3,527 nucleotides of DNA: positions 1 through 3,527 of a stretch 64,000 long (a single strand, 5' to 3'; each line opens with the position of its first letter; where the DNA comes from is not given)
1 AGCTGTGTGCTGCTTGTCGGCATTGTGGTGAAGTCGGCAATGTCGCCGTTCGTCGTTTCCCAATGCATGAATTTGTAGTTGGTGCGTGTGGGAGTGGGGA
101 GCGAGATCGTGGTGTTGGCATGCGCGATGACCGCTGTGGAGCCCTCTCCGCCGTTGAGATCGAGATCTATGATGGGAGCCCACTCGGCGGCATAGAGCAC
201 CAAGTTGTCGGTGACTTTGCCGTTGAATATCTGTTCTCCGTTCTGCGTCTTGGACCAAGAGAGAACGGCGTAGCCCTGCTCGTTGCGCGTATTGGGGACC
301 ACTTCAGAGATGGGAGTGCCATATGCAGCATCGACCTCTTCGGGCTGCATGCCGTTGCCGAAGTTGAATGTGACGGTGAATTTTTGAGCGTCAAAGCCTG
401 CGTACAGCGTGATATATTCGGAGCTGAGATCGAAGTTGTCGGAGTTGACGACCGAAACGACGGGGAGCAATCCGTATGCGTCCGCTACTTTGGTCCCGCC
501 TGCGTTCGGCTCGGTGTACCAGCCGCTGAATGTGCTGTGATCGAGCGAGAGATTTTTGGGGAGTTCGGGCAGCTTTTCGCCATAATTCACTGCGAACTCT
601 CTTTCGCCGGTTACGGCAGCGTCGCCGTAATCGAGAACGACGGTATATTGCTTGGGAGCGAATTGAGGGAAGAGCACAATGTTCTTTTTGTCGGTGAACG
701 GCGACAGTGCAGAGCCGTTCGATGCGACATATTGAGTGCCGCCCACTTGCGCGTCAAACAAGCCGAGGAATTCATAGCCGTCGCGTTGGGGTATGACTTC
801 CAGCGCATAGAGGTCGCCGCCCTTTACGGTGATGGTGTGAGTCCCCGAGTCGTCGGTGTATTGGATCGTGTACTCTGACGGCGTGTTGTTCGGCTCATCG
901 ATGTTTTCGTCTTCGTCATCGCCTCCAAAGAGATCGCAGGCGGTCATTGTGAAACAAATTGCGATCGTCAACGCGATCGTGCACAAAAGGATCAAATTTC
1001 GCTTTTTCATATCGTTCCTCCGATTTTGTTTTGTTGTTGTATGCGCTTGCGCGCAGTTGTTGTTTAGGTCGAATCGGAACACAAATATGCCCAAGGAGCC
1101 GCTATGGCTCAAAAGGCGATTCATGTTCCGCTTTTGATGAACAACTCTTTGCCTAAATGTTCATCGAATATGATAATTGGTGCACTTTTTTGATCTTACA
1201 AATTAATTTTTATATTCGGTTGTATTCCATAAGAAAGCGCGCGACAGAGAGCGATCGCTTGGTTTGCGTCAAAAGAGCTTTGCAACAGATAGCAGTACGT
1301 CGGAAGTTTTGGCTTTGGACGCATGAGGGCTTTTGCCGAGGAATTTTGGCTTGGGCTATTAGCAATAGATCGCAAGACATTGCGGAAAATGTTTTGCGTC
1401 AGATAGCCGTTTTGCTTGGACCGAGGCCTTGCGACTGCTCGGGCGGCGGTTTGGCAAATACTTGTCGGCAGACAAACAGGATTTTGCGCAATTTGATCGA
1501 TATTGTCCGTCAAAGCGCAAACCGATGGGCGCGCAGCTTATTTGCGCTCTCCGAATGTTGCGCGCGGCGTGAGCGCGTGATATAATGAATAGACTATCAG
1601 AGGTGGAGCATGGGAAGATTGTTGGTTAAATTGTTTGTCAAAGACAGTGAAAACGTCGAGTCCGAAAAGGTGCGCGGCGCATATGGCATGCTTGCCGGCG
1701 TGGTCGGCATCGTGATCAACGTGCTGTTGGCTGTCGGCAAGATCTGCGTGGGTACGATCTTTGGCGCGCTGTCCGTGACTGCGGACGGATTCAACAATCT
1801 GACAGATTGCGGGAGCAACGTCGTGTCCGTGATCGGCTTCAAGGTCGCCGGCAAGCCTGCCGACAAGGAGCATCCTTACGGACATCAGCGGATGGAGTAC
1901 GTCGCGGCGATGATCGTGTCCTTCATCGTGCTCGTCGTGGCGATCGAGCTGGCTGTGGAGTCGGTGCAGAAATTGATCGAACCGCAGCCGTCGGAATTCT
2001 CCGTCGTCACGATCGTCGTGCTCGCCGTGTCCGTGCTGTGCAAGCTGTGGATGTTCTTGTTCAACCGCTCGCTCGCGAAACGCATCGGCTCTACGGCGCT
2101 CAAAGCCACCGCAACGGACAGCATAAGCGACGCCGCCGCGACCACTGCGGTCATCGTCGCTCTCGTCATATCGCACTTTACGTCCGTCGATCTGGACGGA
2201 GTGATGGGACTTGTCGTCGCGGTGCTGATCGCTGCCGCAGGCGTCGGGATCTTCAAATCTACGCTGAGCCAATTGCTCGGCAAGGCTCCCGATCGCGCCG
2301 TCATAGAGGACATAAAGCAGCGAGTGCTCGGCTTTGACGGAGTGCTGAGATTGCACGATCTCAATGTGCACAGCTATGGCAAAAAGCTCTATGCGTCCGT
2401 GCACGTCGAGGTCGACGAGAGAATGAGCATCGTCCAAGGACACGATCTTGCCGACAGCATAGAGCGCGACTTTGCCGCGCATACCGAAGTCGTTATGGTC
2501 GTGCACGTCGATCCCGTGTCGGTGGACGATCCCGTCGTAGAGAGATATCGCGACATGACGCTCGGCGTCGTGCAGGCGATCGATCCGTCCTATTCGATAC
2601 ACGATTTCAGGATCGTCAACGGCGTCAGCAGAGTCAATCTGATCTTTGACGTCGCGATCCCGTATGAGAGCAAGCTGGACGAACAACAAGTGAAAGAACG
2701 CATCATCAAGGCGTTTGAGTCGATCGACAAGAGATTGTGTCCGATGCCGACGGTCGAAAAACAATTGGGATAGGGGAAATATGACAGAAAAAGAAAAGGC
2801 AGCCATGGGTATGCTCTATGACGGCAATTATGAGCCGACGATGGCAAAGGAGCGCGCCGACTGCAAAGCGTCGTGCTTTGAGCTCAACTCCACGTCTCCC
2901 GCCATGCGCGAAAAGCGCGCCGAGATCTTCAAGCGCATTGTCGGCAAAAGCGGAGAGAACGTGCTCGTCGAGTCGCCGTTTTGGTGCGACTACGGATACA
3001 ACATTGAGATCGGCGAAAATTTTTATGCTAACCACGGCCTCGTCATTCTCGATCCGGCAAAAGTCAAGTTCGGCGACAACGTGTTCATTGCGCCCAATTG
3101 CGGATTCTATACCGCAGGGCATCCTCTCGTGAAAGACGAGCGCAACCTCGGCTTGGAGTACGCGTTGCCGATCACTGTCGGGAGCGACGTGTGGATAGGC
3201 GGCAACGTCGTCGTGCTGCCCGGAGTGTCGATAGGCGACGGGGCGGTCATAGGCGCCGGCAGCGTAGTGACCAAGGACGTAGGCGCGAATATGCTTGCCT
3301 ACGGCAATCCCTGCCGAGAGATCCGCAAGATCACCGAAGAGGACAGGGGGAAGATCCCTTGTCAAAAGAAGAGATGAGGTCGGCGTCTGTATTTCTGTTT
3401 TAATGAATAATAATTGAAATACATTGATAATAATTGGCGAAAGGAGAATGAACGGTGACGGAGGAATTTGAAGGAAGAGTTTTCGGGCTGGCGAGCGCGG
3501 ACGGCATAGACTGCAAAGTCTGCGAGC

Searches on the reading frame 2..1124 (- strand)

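Call 38: search_protein_families(library=pfam, proteins=[window:2-1124:-], max_evalue=0.00001)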
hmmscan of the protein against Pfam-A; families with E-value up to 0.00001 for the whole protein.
window:2-1124:- (374 aa): 1 family
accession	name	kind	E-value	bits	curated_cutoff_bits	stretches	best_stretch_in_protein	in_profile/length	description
PF09479.16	Flg_new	-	5e-22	78.2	27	0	321-370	5-57/65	Listeria-Bacteroides repeat domain (List_Bact_rpt)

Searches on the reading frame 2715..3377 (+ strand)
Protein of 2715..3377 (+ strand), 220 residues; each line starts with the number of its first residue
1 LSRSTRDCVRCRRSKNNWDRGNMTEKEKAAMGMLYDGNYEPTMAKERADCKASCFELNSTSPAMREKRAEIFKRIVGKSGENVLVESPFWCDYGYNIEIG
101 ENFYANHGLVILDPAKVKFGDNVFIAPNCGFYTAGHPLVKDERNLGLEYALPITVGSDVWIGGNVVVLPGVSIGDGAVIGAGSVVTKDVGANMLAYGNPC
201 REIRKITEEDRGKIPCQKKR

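Call 38: search_protein_families(library=pfam, proteins=[window:2715-3377:+], max_evalue=0.00001)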
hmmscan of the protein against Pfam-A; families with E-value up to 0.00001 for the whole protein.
window:2715-3377:+ (220 aa): 3 families
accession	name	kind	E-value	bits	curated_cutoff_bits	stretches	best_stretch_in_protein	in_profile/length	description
PF00132.30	Hexapep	-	8.2e-14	51.1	27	1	153-187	2-36/36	Bacterial transferase hexapeptide (six repeats)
PF12464.13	Mac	-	4.2e-10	40.1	22.1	1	32-80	5-53/53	Maltose acetyltransferase hexapeptide capping motif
PF14602.12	Hexapep_2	-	2.2e-09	37.3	27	1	152-187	1-34/34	Hexapeptide repeat of succinyl-transferase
